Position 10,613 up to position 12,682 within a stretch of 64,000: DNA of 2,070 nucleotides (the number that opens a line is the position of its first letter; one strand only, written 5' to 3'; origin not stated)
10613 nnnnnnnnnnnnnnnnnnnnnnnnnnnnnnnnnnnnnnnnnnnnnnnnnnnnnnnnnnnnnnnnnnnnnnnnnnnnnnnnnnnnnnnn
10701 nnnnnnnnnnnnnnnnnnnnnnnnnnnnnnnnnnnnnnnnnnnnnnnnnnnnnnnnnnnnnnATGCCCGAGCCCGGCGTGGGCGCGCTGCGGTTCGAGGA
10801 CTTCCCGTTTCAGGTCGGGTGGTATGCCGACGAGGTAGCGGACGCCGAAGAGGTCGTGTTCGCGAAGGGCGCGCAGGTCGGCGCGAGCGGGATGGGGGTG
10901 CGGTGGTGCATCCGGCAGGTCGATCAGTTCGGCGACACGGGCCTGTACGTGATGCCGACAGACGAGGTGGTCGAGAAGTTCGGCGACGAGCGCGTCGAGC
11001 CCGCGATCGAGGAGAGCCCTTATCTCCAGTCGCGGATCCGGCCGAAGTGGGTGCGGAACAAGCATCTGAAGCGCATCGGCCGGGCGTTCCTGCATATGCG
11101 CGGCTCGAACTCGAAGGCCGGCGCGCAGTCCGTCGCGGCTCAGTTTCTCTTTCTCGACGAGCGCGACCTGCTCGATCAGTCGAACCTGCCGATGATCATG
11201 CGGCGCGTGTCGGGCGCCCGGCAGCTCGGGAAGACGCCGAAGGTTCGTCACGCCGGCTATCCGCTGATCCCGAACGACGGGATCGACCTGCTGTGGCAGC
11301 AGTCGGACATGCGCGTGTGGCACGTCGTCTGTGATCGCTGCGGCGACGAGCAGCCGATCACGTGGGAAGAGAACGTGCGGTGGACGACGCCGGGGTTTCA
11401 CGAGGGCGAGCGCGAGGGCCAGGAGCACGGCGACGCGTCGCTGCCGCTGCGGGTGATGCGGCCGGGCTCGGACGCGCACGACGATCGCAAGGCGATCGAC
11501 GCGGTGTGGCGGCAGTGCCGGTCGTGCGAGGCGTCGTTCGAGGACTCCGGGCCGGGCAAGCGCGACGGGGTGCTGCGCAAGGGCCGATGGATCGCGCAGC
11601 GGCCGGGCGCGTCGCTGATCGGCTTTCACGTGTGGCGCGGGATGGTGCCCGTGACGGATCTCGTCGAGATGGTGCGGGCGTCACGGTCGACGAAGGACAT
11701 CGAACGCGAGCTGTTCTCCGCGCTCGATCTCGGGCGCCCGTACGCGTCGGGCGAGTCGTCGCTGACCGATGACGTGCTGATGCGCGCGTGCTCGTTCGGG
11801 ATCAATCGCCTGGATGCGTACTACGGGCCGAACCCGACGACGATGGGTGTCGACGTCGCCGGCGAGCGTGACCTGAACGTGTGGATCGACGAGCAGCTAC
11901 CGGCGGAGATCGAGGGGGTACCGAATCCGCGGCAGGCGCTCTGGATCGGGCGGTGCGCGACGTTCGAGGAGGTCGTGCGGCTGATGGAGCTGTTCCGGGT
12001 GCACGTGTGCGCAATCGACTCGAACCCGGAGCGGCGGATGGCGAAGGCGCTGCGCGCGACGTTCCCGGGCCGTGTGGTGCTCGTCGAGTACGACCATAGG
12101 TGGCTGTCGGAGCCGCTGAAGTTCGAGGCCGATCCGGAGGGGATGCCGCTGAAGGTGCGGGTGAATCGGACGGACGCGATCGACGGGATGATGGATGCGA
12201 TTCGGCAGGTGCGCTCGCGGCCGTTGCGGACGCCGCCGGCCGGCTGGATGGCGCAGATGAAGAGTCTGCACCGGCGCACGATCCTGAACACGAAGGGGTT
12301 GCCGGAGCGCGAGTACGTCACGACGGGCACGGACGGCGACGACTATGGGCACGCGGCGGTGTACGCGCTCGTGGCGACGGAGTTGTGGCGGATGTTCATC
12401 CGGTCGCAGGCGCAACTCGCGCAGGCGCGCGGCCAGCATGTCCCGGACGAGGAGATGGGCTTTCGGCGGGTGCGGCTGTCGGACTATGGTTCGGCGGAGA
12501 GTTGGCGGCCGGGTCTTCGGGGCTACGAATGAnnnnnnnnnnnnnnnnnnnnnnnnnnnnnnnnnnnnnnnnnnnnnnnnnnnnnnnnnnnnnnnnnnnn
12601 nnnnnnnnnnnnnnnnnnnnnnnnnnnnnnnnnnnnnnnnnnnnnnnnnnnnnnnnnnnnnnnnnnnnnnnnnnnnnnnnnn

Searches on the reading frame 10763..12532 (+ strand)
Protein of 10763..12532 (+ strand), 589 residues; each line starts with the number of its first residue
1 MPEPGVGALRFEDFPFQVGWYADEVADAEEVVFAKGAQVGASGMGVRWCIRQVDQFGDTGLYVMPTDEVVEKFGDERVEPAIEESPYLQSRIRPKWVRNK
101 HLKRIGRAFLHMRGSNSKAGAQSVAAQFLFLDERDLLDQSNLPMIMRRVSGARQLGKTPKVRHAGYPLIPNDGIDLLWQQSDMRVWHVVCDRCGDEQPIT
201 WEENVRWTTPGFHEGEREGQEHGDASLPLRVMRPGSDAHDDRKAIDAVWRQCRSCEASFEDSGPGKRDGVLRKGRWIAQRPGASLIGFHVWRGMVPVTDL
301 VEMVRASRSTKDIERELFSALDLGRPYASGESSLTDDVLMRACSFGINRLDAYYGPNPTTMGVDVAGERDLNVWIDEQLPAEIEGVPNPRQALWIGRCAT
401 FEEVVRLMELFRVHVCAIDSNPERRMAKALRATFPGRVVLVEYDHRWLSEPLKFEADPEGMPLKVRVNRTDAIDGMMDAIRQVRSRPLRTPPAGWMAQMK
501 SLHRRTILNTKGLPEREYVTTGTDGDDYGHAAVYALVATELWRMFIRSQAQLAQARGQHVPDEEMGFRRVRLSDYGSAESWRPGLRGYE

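Call 50: search_protein_families(library=pfam, proteins=[window:10763-12532:+], max_evalue=0.01)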
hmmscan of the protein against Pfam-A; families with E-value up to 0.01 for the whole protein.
window:10763-12532:+ (589 aa): 1 family
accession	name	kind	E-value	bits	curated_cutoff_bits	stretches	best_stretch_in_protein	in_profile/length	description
PF05876.18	GpA_ATPase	-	3.1e-27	96.3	25.6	1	7-276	5-247/247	Phage terminase large subunit gpA, ATPase domain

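Call 76: find_related_loci(query=window:10763-12532:+, collection=viral_contigs, flank=3000)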
Query window:10763-12532:+ (589 aa) in viral_contigs; peptide patterns used: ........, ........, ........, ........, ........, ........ (x = any residue, [..] = any of these).
4 stretches matched a pattern; 1 encode a relative of the query (tblastn E <= 1e-3); 1 distinct loci.
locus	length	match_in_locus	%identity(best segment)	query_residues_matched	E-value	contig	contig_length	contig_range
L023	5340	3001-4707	70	1-585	0e+0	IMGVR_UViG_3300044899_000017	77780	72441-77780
